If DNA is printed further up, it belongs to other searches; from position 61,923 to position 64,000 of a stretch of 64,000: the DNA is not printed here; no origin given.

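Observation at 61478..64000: Low-GC segment at the right edge with a 5'-partial SMC-like ABC ATPase, bounded by an 11-bp repeat array and an FG-GAP gene fragment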

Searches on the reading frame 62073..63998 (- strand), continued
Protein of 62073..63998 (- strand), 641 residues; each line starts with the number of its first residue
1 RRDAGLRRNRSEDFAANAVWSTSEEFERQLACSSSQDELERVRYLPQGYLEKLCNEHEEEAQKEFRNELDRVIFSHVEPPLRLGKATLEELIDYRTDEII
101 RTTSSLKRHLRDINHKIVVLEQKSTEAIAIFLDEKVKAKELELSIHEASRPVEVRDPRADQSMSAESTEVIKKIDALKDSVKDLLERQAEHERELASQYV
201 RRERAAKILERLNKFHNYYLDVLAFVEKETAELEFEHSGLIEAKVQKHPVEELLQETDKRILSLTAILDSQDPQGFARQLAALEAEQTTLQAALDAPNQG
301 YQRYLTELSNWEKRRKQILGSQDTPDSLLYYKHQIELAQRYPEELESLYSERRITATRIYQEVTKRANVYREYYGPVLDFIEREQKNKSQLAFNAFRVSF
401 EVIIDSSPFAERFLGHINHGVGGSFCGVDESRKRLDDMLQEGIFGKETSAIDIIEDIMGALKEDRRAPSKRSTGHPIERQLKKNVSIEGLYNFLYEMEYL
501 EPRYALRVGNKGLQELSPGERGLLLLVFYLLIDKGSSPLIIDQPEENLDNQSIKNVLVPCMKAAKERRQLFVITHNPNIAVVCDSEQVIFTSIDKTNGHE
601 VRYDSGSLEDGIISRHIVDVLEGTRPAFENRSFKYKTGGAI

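Call 108: search_protein_representatives(protein=P0001)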
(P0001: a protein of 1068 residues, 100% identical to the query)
Query: 1068 residues. Proteins with E-value up to 0.001 (for the whole library): 7843; up to 1e-10: 4842; up to 1e-30: 1784. The best 150 are listed.
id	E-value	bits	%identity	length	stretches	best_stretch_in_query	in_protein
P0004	0.0e+00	1078.8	48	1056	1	7-1067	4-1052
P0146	3.3e-249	846.4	42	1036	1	10-1067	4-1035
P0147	1.2e-242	824.6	41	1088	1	21-1068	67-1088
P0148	1.4e-234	798.0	42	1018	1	30-1068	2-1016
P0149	4.0e-225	766.7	41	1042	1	7-1063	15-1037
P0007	6.9e-222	756.0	52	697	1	5-711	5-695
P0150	8.7e-217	739.1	40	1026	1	7-1064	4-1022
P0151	2.1e-215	734.5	40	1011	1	20-1064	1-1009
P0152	1.0e-214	732.3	40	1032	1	10-1063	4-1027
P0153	1.1e-212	725.5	41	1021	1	8-1062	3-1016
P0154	2.1e-203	694.8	39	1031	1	8-1062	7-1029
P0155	9.1e-203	692.7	38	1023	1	8-1062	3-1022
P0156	4.5e-200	683.7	39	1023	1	9-1063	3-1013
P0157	5.4e-198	676.9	38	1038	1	5-1063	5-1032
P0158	5.2e-197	673.6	37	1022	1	5-1062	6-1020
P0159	1.2e-193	662.4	38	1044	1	8-1064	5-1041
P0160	7.3e-192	656.6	38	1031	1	3-1063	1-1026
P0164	1.7e-186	638.8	39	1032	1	11-1063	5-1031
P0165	9.0e-186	636.4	38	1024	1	10-1064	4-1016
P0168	9.1e-185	633.1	39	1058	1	6-1063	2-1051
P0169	1.6e-184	632.3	36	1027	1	12-1063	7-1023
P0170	7.2e-182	623.5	39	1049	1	12-1063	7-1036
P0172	2.1e-181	622.0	37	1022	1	10-1064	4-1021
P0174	1.8e-180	618.9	37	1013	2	132-1063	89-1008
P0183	2.6e-176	605.1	39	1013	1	10-1063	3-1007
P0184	4.1e-176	604.4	38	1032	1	10-1063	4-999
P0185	1.3e-175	602.8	36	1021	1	8-1063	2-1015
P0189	1.9e-172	592.3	38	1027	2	143-1063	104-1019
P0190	2.1e-172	592.1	36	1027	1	8-1063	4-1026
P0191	4.0e-172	591.2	36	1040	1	9-1063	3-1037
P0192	6.8e-171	587.1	35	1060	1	9-1063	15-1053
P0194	6.4e-169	580.6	37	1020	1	5-1064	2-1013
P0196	3.0e-168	578.4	36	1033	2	140-1063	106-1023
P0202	8.0e-165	567.1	35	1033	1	11-1063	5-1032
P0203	1.4e-164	566.3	38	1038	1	11-1063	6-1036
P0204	1.9e-164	565.8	37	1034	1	8-1063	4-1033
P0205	3.6e-164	564.9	37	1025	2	139-1063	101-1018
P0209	2.8e-163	561.9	39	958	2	282-1063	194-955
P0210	1.0e-162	560.1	37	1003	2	137-1064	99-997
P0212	1.1e-162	560.0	39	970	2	294-1063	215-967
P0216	5.0e-162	557.8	36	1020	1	10-1063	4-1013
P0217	2.3e-161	555.6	37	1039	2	137-1064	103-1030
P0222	2.4e-160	552.2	40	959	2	288-1063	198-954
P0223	4.1e-160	551.5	38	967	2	283-1063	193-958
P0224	5.9e-160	550.9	39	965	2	292-1063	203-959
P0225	8.1e-160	550.5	38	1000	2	138-1062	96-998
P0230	1.7e-159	549.5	37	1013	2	141-1063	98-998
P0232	2.2e-159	549.0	37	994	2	259-1064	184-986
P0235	3.1e-158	545.3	36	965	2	261-1063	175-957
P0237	2.4e-157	542.3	37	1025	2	272-1064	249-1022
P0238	2.5e-157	542.3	36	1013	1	10-1064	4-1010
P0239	4.1e-157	541.5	35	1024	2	138-1063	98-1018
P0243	7.1e-156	537.4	40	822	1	289-1063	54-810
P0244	7.9e-156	537.3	35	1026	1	10-1063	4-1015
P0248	4.6e-155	534.8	38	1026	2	289-1063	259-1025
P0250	1.5e-154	533.0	35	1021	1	8-1063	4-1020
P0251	3.1e-154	532.0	37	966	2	288-1063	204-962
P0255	3.0e-153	528.7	36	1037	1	10-1063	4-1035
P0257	1.6e-152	526.4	38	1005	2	285-1064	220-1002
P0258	2.4e-152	525.7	39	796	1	280-1063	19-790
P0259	2.7e-152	525.6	35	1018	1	12-1063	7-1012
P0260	5.2e-152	524.7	41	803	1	287-1063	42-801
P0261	6.1e-152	524.4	35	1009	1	10-1063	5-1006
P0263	1.5e-151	523.2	37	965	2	291-1063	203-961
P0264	1.5e-151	523.1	35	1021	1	10-1063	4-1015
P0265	2.2e-151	522.6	36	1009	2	251-1064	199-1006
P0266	2.2e-151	522.5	39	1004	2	281-1062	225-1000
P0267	2.8e-151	522.2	35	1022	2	139-1063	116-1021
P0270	8.8e-151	520.6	35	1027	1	10-1063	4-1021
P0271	1.0e-150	520.3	34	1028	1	12-1063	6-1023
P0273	2.2e-150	519.2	36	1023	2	138-1064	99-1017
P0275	6.0e-150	517.8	36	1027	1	10-1063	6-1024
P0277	2.8e-149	515.6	37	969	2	291-1064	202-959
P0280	7.3e-149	514.2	35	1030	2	139-1063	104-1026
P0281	1.1e-148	513.7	35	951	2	315-1063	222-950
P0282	1.3e-148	513.4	34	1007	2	142-1064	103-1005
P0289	1.5e-147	509.9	33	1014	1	9-1064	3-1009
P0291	5.9e-147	507.9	38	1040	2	282-1063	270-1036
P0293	1.8e-146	506.3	35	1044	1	9-1063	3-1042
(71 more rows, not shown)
